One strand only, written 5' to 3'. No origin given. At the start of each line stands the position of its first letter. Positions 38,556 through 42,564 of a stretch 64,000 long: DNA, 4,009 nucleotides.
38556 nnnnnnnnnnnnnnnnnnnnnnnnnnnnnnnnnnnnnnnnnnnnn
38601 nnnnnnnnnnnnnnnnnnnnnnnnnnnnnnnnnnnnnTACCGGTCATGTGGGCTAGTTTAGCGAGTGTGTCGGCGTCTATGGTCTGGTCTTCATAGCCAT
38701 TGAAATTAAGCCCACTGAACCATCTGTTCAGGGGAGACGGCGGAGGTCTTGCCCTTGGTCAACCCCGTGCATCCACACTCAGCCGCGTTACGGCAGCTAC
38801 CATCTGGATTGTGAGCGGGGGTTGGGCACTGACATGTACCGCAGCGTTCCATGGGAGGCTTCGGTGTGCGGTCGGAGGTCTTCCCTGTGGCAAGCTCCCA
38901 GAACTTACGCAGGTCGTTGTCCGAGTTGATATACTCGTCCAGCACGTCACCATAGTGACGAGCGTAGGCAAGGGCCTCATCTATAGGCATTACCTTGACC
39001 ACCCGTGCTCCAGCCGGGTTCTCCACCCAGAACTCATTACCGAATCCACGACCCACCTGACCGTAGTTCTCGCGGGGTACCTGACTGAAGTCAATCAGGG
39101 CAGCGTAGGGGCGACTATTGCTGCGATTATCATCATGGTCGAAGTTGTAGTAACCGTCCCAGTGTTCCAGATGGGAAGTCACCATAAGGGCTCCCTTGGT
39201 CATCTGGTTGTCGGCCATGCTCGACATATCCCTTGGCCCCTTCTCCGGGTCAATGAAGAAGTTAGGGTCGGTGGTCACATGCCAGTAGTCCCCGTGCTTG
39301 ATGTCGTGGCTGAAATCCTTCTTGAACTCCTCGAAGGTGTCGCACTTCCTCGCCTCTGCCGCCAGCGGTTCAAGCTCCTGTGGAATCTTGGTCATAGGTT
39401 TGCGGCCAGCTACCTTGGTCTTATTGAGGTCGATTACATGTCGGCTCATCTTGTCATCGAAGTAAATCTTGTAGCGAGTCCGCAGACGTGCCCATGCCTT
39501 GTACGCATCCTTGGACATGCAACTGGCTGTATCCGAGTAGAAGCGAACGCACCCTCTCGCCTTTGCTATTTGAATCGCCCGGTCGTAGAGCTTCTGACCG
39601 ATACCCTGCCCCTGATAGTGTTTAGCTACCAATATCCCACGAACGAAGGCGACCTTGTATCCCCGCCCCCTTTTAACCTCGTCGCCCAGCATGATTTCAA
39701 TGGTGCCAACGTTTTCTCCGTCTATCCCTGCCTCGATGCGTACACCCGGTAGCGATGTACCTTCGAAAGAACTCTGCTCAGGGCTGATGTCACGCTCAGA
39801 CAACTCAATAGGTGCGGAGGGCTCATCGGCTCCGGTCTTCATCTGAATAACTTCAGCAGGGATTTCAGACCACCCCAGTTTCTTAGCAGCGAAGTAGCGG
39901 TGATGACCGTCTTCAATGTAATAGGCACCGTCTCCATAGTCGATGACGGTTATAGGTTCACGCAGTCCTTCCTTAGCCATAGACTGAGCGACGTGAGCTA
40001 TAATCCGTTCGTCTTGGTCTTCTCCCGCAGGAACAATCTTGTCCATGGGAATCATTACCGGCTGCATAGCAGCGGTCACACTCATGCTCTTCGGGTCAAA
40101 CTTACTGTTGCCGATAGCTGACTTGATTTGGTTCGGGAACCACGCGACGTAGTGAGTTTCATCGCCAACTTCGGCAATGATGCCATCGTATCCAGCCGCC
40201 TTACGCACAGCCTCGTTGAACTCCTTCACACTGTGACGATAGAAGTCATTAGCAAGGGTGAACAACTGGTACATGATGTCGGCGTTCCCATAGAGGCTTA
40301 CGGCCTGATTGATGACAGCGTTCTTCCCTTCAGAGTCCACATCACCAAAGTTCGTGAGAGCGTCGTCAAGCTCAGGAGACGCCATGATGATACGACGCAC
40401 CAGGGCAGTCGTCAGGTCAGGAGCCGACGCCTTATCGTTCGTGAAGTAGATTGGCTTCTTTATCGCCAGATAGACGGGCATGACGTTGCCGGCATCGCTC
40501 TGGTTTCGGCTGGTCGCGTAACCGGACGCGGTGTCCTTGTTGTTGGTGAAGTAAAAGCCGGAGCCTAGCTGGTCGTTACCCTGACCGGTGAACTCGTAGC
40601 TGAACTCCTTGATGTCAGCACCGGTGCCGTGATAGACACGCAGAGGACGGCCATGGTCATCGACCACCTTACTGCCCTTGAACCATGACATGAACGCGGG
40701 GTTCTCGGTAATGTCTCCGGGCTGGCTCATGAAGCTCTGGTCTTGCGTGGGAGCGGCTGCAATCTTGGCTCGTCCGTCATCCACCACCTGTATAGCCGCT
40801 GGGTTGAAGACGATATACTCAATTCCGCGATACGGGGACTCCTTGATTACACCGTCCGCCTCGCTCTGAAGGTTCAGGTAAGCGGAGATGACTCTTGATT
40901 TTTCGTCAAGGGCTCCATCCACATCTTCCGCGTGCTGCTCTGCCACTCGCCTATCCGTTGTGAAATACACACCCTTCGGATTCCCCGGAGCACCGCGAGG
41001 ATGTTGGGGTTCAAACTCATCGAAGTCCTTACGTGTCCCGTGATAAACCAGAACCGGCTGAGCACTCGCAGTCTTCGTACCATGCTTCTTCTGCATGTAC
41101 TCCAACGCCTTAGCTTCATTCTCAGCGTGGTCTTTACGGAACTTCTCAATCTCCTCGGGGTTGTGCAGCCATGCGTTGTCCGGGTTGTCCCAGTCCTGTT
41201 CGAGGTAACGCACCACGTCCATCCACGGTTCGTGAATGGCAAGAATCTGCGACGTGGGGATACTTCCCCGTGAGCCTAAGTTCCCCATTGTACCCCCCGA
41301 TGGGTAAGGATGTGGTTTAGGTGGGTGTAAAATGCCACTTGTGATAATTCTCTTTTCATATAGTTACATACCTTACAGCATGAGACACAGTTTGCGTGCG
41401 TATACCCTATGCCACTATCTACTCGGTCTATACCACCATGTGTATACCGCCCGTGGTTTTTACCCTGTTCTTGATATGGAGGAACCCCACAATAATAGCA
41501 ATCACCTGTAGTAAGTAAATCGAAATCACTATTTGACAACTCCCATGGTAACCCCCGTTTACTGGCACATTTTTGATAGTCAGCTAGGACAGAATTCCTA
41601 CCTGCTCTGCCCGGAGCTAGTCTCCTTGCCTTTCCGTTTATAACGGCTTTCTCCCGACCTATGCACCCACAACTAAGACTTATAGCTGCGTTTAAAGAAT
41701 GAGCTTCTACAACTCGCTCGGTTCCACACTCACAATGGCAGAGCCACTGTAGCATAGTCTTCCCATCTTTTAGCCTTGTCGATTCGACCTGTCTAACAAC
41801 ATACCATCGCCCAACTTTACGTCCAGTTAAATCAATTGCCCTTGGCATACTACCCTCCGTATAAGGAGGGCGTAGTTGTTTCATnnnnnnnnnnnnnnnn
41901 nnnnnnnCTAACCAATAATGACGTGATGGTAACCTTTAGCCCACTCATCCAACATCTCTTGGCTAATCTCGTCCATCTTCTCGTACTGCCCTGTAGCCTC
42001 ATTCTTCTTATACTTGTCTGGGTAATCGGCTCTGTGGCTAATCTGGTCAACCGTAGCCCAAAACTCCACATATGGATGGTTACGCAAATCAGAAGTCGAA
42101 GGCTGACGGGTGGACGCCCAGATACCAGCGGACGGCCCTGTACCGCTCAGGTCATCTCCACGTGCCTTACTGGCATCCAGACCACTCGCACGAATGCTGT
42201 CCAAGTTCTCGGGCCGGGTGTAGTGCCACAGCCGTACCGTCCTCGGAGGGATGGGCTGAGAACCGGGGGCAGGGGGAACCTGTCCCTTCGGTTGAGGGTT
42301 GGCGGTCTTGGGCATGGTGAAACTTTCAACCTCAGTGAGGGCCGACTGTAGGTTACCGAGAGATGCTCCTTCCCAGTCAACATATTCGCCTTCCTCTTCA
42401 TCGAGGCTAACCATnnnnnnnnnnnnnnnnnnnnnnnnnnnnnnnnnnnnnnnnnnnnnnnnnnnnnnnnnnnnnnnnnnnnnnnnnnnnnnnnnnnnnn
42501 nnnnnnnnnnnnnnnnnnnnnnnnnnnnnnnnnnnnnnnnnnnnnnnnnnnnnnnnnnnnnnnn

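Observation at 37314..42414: NAD+-centred accessory cluster: sirtuin + standalone ART-fold proteins flanking the polyvalent operon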

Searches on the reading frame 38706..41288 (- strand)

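Call 3: search_protein_families(library=pfam, proteins=[window:38706-41288:-], max_evalue=0.1)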
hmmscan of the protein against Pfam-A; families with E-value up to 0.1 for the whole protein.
window:38706-41288:- (860 aa): 10 families
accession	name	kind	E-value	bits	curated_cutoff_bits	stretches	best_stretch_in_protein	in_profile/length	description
PF18760.7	ART-PolyVal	-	6.9e-42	144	31.2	2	210-395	1-137/140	ADP-Ribosyltransferase in polyvalent proteins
PF00583.31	Acetyltransf_1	-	1.3e-12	48.4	20.7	1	518-600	37-112/116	Acetyltransferase (GNAT) family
PF13151.12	DUF3990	-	9.8e-10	38.7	32.2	2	217-269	2-54/152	Protein of unknown function (DUF3990)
PF13508.13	Acetyltransf_7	-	1.3e-06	29.1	27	1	523-584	11-66/84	Acetyltransferase (GNAT) domain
PF02195.25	ParB_N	-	6.1e-06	26.6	26.3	1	426-484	23-81/95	ParB N-terminal domain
PF13673.13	Acetyltransf_10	-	0.016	15.6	23.6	1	548-578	53-83/128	Acetyltransferase (GNAT) domain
PF08855.15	DUF1825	-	0.046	14.1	25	1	311-352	27-68/103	Domain of unknown function (DUF1825)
PF06245.16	DUF1015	-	0.048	13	25.8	1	428-472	191-222/325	Protein of unknown function (DUF1015)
PF13527.13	Acetyltransf_9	-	0.06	13.8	25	0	527-579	53-105/127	Acetyltransferase (GNAT) domain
PF14542.12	Acetyltransf_CG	-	0.096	13.3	30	0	551-579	29-57/80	GCN5-related N-acetyl-transferase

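Call 4: search_protein_families(library=phrogs, proteins=[window:38706-41288:-], max_evalue=0.01)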
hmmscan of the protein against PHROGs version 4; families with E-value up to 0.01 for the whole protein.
window:38706-41288:- (860 aa): 23 families
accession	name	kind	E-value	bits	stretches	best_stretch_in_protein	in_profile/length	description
phrog_21376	-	unknown function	1.5e-30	106.4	2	192-401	524-682/1664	-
phrog_25279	-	unknown function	2.6e-17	64.3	1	216-389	20-181/199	-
phrog_30335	-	unknown function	6.6e-12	44.3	1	205-288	1875-1952/2900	-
phrog_4715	-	DNA, RNA and nucleotide metabolism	3e-11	43.4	1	405-483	142-224/630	ParB-like partition protein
phrog_31411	-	unknown function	4.5e-11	43.8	1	218-336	57-165/232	-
phrog_26387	-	DNA, RNA and nucleotide metabolism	4e-09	37.3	1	405-483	5-87/252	ParB-like partition nuclease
phrog_1033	-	DNA, RNA and nucleotide metabolism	9e-09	36.6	1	423-480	46-113/334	ParB-like partition protein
phrog_3264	-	DNA, RNA and nucleotide metabolism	2.3e-08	35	1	426-483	68-125/337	ParB-like partition protein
phrog_8071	-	DNA, RNA and nucleotide metabolism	7.1e-08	33.1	1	427-482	24-78/389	ParB-like partition protein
phrog_4700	-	unknown function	1.3e-07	32.5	1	214-289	17-96/149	-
phrog_3951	-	unknown function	2.2e-07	31.7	1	424-484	38-99/301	-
phrog_1249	-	other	2.4e-07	31.6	1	518-589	62-132/180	acetyltransferase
phrog_6218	-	DNA, RNA and nucleotide metabolism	7.3e-07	29.7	1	429-487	26-85/506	ParB-like partition protein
phrog_498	-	other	2.4e-06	27.4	1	400-488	25-114/633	DNA methyltransferase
phrog_723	-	DNA, RNA and nucleotide metabolism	1.3e-05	26.1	1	432-481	35-87/223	ParB-like partition protein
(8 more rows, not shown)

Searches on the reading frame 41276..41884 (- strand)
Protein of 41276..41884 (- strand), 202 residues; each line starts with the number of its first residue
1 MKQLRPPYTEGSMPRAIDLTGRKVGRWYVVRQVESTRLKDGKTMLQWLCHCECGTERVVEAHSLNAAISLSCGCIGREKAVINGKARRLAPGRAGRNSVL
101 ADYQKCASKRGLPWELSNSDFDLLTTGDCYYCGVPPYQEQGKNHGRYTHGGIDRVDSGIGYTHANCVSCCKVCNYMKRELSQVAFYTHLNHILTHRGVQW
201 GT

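Call 3: search_protein_families(library=pfam, proteins=[window:41276-41884:-], max_evalue=0.1)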
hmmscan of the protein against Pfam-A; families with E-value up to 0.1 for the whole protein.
window:41276-41884:- (202 aa): 0 families

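Call 4: search_protein_families(library=phrogs, proteins=[window:41276-41884:-], max_evalue=0.01)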
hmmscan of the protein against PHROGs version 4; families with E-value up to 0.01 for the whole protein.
window:41276-41884:- (202 aa): 6 families
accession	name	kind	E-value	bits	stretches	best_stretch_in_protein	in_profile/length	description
phrog_1035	-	DNA, RNA and nucleotide metabolism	7.4e-14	53.2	1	46-195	63-228/271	endonuclease VII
phrog_374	-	DNA, RNA and nucleotide metabolism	9.6e-14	52.1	1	11-85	189-260/617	HNH endonuclease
phrog_3118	-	DNA, RNA and nucleotide metabolism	6.3e-12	46.5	1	105-180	23-99/287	HNH endonuclease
phrog_3322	-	DNA, RNA and nucleotide metabolism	8.2e-11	43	1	87-192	42-148/162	endonuclease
phrog_4592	-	moron, auxiliary metabolic gene and host takeover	1.5e-07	32.4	1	103-194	68-148/170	decoy of host sigma70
phrog_27240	-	unknown function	1.8e-05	26.1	1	37-92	23-73/132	-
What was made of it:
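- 41276..41884 (-): HNH / endonuclease VII-like ORF between two polyvalent genes. It overlaps the start of the 860-aa gene by 13 nt. PHROGs 1035, 374 and 3118 (call 4).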

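Call 6: search_protein_families(library=ncbifam, proteins=[window:41276-41884:-], max_evalue=0.1)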
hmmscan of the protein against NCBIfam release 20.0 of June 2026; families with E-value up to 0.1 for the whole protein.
window:41276-41884:- (202 aa): 0 families

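Call 62: search_protein_families(library=padloc, proteins=[window:41276-41884:-], max_evalue=0.01)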
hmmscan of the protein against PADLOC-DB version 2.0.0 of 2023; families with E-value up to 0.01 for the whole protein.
window:41276-41884:- (202 aa): 0 families

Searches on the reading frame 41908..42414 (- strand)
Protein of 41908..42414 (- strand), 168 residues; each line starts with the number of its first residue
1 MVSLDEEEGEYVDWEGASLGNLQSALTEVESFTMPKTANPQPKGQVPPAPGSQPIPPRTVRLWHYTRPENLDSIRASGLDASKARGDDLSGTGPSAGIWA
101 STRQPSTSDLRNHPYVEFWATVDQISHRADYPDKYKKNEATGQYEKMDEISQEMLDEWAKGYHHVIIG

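Call 3: search_protein_families(library=pfam, proteins=[window:41908-42414:-], max_evalue=0.1)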
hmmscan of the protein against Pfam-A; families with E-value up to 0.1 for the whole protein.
window:41908-42414:- (168 aa): 2 families
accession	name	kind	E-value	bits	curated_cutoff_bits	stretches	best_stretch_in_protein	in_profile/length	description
PF22531.2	DUF7002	-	0.0097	15.9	27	1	61-115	2-55/195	Family of unknown function (DUF7002)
PF19446.4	DUF5984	-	0.07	12.8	23.8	1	88-131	115-152/245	Family of unknown function (DUF5984)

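Call 4: search_protein_families(library=phrogs, proteins=[window:41908-42414:-], max_evalue=0.01)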
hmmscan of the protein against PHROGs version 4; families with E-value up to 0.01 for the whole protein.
window:41908-42414:- (168 aa): 0 families

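Call 6: search_protein_families(library=ncbifam, proteins=[window:41908-42414:-], max_evalue=0.1)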
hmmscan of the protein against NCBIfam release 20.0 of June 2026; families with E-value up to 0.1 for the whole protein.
window:41908-42414:- (168 aa): 0 families

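Call 15: find_homologous_proteins(query=window:41908-42414:-, max_evalue=0.01)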
Query window:41908-42414:-: 49 candidates shared short words with the query, none scored E <= 0.01.
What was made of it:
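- Tried and rejected: The homologue search with o168 found nothing, not even the 1776-aa fused protein (call 15).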

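Call 62: search_protein_families(library=padloc, proteins=[window:41908-42414:-], max_evalue=0.01)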
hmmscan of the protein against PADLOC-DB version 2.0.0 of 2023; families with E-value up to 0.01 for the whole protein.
window:41908-42414:- (168 aa): 0 families

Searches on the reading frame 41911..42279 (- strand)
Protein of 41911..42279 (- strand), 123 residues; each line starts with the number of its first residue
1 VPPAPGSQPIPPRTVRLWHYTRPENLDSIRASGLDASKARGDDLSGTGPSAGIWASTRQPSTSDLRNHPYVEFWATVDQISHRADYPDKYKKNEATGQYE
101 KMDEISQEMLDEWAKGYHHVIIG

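Call 59: search_protein_families(library=pfam, proteins=[window:41911-42279:-], max_evalue=1)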
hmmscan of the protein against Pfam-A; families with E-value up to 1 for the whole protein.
seq(123 aa): 2 families
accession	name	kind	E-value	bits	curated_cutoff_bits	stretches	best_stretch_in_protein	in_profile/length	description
PF22531.2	DUF7002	-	0.005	16.9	27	1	16-70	2-55/195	Family of unknown function (DUF7002)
PF19446.4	DUF5984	-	0.034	13.9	23.8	1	43-88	115-154/245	Family of unknown function (DUF5984)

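Call 60: search_solved_structures(query=window:41911-42279:-, max_evalue=10, show_alignments=3)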
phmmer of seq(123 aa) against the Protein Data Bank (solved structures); distinct sequences matched with E-value up to 10: 1.
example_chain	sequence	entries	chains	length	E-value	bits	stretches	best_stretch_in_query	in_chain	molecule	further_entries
4a7p_A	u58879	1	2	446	1.4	12.5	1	27-78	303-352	UDP-GLUCOSE DEHYDROGENASE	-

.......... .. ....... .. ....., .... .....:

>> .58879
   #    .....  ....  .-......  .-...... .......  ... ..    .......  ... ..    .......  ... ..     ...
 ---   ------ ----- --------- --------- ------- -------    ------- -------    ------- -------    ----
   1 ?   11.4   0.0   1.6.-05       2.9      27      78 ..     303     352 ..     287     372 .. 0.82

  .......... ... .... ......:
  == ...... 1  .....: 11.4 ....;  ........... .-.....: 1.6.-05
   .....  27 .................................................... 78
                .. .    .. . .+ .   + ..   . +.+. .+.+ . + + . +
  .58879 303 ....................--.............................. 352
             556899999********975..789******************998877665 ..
